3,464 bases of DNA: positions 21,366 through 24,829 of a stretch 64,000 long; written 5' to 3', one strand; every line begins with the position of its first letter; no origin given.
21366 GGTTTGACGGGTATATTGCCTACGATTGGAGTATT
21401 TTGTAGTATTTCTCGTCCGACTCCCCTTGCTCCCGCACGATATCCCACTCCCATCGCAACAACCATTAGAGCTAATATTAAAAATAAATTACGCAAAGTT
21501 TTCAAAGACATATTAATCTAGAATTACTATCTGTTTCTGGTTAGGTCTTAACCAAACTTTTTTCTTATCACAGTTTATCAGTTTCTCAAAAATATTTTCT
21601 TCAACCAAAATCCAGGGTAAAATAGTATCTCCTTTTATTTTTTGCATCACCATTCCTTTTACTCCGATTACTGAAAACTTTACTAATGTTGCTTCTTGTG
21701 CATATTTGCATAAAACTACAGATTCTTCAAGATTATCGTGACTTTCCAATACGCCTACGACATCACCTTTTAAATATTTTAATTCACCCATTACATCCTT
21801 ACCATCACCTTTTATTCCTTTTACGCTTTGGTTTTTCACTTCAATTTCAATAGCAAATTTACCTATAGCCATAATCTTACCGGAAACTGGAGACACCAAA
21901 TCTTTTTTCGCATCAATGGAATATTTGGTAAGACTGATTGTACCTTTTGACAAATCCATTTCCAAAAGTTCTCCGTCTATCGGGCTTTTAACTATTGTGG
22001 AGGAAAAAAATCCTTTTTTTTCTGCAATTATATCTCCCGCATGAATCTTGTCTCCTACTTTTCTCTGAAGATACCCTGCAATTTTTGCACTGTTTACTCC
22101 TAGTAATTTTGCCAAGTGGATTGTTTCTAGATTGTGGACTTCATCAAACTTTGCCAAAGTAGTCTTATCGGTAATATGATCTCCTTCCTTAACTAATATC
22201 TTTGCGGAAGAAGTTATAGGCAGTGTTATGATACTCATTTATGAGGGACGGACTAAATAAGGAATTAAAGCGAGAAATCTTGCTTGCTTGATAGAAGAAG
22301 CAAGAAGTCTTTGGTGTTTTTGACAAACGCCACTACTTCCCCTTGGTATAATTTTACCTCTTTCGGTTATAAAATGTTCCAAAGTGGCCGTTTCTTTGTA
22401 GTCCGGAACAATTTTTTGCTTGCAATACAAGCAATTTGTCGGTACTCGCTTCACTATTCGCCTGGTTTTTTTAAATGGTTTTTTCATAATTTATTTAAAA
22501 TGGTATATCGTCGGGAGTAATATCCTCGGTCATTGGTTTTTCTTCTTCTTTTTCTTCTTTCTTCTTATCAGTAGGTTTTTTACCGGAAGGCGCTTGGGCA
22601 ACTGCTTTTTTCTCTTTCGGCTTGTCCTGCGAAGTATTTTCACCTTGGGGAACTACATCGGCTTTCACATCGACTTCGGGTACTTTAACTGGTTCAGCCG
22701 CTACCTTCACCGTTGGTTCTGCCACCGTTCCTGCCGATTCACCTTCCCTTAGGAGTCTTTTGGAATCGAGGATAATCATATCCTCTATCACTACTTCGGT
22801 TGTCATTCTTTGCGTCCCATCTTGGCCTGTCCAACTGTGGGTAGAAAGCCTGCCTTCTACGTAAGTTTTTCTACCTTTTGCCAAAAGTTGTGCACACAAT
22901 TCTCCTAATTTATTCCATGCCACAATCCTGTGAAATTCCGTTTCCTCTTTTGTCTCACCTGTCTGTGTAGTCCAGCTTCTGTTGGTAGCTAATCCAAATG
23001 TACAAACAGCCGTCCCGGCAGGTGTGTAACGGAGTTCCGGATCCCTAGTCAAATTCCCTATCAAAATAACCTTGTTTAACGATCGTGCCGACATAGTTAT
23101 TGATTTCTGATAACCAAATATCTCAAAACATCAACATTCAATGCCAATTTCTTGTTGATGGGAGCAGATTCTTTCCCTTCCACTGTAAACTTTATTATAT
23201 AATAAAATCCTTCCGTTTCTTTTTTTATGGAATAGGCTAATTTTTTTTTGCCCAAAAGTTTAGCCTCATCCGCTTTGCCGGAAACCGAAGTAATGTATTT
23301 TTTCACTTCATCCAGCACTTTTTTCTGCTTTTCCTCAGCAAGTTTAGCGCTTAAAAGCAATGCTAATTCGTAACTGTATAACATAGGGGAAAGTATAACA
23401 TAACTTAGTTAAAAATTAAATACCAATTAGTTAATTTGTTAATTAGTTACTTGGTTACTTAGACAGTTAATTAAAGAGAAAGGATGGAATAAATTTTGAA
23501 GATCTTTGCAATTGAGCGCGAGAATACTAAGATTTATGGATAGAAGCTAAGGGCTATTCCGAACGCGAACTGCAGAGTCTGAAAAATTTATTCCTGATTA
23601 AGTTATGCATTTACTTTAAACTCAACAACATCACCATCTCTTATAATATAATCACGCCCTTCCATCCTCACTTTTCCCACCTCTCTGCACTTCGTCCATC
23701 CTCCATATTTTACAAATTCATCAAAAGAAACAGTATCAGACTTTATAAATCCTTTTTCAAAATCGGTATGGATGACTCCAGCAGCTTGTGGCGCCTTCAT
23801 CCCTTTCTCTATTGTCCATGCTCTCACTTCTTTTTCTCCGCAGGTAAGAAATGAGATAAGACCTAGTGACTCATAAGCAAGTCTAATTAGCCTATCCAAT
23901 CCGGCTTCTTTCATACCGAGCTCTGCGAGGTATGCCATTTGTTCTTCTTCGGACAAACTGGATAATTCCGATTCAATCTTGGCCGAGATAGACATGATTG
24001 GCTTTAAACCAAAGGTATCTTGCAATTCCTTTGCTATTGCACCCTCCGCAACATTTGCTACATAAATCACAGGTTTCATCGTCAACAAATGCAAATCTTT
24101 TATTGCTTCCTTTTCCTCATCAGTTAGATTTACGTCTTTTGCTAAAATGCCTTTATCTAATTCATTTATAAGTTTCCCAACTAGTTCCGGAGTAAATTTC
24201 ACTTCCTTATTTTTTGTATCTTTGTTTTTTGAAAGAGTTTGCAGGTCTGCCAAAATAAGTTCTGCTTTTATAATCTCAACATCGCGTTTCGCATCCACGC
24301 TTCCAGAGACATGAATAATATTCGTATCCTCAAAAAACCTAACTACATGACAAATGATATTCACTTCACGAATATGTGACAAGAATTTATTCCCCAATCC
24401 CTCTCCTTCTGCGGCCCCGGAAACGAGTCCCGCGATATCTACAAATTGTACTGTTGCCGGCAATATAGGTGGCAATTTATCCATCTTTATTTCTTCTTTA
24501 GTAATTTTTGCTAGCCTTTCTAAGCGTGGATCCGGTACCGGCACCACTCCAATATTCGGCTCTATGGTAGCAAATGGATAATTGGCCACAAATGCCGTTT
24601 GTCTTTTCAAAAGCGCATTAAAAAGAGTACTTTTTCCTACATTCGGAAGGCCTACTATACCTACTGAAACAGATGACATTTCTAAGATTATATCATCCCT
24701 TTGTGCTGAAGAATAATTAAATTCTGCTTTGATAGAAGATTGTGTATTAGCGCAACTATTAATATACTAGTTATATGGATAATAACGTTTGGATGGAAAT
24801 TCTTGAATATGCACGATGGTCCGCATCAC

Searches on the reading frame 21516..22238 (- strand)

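Call 79: search_protein_families(library=pfam, proteins=[window:21516-22238:-], max_evalue=0.001)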
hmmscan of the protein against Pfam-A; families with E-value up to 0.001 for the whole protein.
window:21516-22238:- (241 aa): 2 families
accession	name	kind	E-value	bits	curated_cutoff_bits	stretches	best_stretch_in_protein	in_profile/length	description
PF13375.12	RnfC_N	-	5.9e-07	29.9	25.6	0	60-95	47-81/101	RnfC Barrel sandwich hybrid domain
PF05896.17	NQRA_N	-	0.00096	19.8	25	0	33-94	18-78/94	NqrA N-terminal barrel-sandwich hybrid domain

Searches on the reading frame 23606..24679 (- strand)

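Call 79: search_protein_families(library=pfam, proteins=[window:23606-24679:-], max_evalue=0.001)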
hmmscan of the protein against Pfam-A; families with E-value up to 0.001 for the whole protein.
window:23606-24679:- (358 aa): 3 families
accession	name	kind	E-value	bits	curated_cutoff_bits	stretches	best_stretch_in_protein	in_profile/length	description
PF06071.19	YchF-GTPase_C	-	3.6e-37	126.8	27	1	274-357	1-84/84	Protein of unknown function (DUF933)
PF01926.29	MMR_HSR1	-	1.4e-22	80.4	21.9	1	6-118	2-87/113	50S ribosome-binding GTPase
PF02421.24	FeoB_N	-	3.2e-07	30.4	27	1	5-46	2-42/156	Ferrous iron transport protein B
